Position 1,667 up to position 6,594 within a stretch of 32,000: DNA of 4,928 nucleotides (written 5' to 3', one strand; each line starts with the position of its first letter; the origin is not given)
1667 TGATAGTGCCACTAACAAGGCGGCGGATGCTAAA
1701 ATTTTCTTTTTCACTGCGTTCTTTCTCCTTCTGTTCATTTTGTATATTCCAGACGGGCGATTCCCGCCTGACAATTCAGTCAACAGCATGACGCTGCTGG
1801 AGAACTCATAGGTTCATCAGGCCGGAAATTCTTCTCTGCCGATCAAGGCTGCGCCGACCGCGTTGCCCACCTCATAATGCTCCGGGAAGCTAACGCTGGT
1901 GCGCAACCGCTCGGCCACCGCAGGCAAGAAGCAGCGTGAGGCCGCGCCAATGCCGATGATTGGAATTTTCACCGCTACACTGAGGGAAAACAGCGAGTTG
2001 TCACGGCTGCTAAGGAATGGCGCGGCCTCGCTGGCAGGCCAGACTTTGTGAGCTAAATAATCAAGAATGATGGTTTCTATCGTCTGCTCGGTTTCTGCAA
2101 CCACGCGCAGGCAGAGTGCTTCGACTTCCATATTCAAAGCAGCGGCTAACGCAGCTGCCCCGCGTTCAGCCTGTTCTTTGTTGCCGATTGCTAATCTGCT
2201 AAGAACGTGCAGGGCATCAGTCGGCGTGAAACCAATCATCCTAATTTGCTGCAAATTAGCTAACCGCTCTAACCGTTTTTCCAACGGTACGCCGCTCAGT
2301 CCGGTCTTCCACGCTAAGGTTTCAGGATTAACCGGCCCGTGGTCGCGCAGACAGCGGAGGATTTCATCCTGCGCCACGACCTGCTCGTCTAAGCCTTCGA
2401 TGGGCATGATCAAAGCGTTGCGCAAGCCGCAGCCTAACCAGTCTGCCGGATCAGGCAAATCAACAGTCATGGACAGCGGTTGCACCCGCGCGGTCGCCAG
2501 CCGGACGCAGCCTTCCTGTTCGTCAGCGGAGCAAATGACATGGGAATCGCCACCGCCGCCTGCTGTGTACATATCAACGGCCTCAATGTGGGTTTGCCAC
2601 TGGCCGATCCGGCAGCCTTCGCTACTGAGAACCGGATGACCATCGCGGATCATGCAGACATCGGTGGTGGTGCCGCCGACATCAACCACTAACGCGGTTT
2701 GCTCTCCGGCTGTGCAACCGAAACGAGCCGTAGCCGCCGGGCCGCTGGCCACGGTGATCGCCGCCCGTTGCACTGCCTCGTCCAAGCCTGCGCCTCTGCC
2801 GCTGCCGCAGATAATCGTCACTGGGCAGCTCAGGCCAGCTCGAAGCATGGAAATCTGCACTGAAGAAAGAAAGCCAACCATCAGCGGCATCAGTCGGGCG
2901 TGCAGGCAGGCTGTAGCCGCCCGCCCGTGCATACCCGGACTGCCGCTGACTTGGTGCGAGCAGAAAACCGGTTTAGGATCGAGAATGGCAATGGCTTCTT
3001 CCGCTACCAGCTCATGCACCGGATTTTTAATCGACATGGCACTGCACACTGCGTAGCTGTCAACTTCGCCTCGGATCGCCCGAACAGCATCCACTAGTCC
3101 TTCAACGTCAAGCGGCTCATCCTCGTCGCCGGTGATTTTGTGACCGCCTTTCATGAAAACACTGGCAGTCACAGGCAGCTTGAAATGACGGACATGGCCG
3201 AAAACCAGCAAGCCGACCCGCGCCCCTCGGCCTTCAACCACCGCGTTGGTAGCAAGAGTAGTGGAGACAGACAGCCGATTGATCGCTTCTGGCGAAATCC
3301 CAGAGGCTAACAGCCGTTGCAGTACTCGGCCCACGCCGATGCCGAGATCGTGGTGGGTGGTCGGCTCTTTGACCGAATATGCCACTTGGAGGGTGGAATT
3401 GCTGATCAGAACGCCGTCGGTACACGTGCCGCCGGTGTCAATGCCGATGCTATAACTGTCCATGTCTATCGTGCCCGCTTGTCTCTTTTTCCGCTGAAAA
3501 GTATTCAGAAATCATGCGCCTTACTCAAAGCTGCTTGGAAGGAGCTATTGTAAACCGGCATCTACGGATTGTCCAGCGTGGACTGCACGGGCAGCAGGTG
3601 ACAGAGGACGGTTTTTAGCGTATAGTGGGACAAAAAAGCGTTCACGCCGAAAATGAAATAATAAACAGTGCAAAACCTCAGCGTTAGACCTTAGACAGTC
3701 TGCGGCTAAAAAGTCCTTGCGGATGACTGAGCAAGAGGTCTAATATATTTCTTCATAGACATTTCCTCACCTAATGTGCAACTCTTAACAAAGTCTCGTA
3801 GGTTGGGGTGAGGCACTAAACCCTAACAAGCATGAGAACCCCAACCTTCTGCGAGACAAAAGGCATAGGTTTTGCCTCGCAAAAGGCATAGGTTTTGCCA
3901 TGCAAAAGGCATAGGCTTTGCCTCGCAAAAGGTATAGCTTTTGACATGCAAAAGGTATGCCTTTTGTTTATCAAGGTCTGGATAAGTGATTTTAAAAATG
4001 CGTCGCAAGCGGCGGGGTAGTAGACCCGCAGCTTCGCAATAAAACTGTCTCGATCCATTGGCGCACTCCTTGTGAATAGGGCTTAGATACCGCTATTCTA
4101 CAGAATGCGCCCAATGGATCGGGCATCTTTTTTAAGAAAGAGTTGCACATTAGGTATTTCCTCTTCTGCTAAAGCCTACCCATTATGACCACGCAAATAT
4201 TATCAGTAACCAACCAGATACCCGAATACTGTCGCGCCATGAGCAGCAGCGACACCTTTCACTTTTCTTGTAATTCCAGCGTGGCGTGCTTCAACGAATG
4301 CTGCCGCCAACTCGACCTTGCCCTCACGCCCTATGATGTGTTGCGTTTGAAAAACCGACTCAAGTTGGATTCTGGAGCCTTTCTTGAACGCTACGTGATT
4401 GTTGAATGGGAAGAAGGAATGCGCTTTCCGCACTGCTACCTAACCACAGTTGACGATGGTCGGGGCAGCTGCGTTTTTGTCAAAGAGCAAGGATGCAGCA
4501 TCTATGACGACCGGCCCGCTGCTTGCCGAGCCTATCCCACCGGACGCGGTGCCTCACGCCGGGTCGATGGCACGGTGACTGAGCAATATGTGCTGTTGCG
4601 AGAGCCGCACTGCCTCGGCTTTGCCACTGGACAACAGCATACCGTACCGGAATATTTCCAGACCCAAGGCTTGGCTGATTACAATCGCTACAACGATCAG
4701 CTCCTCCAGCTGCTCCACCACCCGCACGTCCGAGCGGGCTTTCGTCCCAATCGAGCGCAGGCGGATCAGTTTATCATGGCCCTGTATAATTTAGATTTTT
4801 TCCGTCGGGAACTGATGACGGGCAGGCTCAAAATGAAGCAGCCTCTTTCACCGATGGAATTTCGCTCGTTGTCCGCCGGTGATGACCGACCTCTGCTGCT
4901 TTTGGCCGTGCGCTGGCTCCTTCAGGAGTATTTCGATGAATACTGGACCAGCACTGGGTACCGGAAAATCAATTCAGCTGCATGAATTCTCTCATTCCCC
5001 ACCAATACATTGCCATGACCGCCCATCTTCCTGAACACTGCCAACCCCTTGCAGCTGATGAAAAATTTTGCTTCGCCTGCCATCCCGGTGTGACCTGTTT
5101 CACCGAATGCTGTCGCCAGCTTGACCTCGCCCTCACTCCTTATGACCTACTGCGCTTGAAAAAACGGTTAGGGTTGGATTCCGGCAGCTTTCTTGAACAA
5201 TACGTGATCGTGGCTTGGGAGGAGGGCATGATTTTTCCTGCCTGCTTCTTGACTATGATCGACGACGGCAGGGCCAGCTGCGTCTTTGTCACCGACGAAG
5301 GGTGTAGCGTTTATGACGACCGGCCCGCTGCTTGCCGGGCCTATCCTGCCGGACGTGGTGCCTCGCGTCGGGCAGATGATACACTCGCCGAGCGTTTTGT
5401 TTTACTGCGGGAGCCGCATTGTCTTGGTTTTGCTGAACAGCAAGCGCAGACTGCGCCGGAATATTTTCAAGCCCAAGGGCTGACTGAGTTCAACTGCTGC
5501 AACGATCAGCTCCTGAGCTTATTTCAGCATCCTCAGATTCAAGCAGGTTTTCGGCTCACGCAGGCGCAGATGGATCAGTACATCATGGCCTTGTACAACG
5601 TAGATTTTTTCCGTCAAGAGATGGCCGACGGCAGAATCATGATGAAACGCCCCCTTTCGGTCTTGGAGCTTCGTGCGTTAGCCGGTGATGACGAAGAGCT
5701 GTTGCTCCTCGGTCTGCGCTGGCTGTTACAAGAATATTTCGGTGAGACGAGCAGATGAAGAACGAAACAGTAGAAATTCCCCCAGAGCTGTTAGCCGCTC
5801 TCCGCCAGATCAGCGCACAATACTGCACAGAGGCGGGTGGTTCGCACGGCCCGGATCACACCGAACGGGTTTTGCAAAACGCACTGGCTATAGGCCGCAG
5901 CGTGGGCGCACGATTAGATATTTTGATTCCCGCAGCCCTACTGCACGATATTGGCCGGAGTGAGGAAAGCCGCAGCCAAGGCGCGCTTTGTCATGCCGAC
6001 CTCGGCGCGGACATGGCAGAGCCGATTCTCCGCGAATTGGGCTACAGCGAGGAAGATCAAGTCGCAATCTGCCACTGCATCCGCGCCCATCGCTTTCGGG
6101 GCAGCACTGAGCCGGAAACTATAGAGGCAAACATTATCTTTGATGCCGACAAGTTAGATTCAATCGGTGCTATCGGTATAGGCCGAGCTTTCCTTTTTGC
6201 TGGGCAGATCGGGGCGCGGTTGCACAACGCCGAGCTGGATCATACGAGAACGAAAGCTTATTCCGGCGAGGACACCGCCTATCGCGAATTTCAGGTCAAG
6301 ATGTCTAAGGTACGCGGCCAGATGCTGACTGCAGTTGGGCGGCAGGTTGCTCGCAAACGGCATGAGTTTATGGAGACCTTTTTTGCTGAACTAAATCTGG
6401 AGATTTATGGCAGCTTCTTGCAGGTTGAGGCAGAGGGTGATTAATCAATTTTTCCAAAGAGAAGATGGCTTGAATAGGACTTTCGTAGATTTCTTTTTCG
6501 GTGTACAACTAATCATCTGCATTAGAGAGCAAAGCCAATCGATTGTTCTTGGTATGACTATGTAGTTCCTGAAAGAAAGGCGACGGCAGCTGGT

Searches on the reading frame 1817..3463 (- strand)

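Call 17: search_protein_families(library=pfam, proteins=[window:1817-3463:-], max_evalue=0.001)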
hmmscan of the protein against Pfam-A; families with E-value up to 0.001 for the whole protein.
window:1817-3463:- (548 aa): 3 families
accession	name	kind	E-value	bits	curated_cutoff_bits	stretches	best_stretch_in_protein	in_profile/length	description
PF05378.19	Hydant_A_N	-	2.2e-29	102.9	25.2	1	6-158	2-172/176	Hydantoinase/oxoprolinase N-terminal region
PF01968.24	Hydantoinase_A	-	5e-21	75.6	22.9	1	181-469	1-232/291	Hydantoinase/oxoprolinase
PF13941.12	MutL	-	2.9e-06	26.8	27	0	225-278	208-267/450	MutL protein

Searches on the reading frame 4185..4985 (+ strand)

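Call 17: search_protein_families(library=pfam, proteins=[window:4185-4985:+], max_evalue=0.001)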
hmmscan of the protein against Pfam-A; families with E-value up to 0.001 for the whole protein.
window:4185-4985:+ (266 aa): 1 family
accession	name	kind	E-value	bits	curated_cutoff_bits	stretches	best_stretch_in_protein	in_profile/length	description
PF03692.20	CxxCxxCC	-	4.1e-10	40.6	23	1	29-120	2-72/85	Putative zinc- or iron-chelating domain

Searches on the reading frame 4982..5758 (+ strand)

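Call 99: search_protein_families(library=pfam, proteins=[window:4982-5758:+], max_evalue=0.001)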
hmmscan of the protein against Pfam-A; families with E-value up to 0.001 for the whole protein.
window:4982-5758:+ (258 aa): 1 family
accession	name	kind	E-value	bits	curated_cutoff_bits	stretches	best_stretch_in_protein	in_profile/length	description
PF03692.20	CxxCxxCC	-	3e-09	37.9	23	1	38-124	4-72/85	Putative zinc- or iron-chelating domain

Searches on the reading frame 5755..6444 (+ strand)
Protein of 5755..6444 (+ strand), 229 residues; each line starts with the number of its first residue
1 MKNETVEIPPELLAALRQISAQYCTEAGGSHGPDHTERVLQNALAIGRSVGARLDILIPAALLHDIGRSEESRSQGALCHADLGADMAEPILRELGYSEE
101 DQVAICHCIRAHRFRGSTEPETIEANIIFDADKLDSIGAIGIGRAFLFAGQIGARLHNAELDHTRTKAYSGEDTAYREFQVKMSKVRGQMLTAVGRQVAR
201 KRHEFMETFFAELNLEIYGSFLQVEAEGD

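Call 99: search_protein_families(library=pfam, proteins=[window:5755-6444:+], max_evalue=0.001)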
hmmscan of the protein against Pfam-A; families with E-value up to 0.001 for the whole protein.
window:5755-6444:+ (229 aa): 1 family
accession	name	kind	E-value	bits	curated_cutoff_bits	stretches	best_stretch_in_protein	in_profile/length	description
PF01966.28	HD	-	2.4e-15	57.3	22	1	34-135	3-114/116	HD domain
